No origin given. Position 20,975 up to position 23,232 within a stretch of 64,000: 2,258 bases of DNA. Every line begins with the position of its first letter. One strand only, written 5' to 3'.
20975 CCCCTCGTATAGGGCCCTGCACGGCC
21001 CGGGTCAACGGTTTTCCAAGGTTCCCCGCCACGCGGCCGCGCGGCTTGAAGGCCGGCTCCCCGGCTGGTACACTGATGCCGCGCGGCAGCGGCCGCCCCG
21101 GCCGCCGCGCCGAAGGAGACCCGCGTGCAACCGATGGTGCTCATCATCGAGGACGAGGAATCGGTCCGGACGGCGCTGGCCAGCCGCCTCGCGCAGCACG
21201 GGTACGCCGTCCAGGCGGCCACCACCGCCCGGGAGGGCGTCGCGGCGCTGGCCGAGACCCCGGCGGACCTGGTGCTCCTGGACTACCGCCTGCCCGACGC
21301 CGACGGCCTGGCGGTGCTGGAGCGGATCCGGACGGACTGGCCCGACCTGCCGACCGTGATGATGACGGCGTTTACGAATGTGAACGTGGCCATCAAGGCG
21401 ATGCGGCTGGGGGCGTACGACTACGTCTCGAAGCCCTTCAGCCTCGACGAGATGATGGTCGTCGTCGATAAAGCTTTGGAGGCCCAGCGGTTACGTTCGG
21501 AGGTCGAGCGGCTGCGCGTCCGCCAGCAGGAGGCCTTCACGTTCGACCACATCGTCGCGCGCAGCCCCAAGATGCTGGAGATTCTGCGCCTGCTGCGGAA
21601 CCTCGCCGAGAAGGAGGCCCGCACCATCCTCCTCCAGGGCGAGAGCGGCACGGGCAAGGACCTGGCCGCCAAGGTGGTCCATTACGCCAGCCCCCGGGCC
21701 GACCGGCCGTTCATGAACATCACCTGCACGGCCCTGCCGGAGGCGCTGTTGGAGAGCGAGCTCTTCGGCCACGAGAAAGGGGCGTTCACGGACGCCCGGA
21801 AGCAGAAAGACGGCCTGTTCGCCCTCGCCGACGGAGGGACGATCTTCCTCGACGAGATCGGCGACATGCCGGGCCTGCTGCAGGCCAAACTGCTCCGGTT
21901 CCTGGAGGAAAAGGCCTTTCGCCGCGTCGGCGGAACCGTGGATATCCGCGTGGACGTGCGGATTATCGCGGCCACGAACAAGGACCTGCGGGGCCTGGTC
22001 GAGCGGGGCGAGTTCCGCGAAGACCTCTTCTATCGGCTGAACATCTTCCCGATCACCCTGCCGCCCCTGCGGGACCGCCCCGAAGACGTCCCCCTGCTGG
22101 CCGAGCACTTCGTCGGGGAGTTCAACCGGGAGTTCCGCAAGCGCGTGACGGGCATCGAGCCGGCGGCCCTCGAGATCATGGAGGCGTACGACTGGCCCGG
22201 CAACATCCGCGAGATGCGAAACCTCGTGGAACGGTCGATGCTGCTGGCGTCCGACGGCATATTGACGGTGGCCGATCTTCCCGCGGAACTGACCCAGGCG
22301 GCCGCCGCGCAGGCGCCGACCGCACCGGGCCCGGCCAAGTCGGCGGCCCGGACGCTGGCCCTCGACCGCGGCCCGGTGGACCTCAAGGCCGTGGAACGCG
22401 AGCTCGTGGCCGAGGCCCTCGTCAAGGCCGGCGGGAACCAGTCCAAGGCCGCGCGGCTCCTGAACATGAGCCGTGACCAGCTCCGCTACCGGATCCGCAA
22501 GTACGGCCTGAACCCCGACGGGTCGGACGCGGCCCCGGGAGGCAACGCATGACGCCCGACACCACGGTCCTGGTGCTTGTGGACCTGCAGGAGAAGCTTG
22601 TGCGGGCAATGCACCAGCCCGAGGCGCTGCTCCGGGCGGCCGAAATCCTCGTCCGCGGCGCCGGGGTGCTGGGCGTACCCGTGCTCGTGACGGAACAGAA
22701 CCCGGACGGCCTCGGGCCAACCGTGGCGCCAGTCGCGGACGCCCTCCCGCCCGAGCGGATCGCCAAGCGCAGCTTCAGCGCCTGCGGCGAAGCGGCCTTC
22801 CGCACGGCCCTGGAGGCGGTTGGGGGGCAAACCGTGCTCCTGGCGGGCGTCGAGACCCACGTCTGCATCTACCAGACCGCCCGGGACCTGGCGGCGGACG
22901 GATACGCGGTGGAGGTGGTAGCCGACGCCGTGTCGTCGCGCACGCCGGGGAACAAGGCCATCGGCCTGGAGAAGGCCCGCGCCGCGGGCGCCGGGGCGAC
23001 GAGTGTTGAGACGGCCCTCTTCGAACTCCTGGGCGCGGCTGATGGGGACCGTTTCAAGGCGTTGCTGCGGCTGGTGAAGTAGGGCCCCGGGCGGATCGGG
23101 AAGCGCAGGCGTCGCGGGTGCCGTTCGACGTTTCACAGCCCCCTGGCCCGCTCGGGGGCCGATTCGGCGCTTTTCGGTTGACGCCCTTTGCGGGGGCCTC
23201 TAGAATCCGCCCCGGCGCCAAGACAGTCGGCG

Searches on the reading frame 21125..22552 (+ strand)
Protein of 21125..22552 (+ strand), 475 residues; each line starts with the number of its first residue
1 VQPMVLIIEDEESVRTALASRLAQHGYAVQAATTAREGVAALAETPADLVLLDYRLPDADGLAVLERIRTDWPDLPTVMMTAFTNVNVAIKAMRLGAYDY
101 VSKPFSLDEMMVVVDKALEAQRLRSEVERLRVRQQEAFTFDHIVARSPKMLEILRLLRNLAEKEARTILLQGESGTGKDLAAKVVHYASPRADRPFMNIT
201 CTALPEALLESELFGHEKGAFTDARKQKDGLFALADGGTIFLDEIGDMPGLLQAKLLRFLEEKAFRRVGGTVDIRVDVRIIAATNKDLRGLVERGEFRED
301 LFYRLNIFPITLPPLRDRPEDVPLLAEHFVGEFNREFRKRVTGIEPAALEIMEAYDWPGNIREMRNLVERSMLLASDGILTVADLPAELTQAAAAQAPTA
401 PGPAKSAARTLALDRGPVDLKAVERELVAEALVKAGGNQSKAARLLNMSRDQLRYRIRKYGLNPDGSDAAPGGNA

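Call 63: search_protein_families(library=pfam, proteins=[window:21125-22552:+], max_evalue=0.001)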
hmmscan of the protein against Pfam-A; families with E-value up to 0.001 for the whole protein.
window:21125-22552:+ (475 aa): 8 families
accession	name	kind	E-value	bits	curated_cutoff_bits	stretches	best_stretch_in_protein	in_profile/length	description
PF00158.32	Sigma54_activat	-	6.7e-66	221.6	20.2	1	143-310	1-167/168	Sigma-54 interaction domain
PF00072.30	Response_reg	-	1.2e-28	99.9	30.2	1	5-114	1-110/111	Response regulator receiver domain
PF25601.1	AAA_lid_14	-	1.1e-27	96.1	27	1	316-398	1-83/87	AAA+ ATPase lid domain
PF14532.12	Sigma54_activ_2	-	1e-15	58.6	25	1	144-315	1-138/138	Sigma-54 interaction domain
PF02954.25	HTH_8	-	9.1e-14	51.4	22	1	420-460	2-42/42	Bacterial regulatory protein, Fis family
PF07728.20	AAA_5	-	1.3e-06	28.9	22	1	168-286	2-123/139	AAA domain (dynein-related subfamily)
PF00004.35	AAA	-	0.00039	21.3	21.2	1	168-286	1-110/131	ATPase family associated with various cellular activities (AAA)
PF13518.12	HTH_28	-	0.00043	20.8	25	1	432-460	8-36/52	Helix-turn-helix domain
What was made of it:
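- A canonical receiver-containing sigma-54 activator exists elsewhere in the window (21125-22552, call 63) and could be the kinase's partner.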

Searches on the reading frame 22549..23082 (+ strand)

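Call 63: search_protein_families(library=pfam, proteins=[window:22549-23082:+], max_evalue=0.001)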
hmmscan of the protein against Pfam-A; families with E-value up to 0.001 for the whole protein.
window:22549-23082:+ (177 aa): 1 family
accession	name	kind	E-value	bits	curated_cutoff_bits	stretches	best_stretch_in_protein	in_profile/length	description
PF00857.26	Isochorismatase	-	6.9e-31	108.1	27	1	6-154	1-174/175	Isochorismatase domain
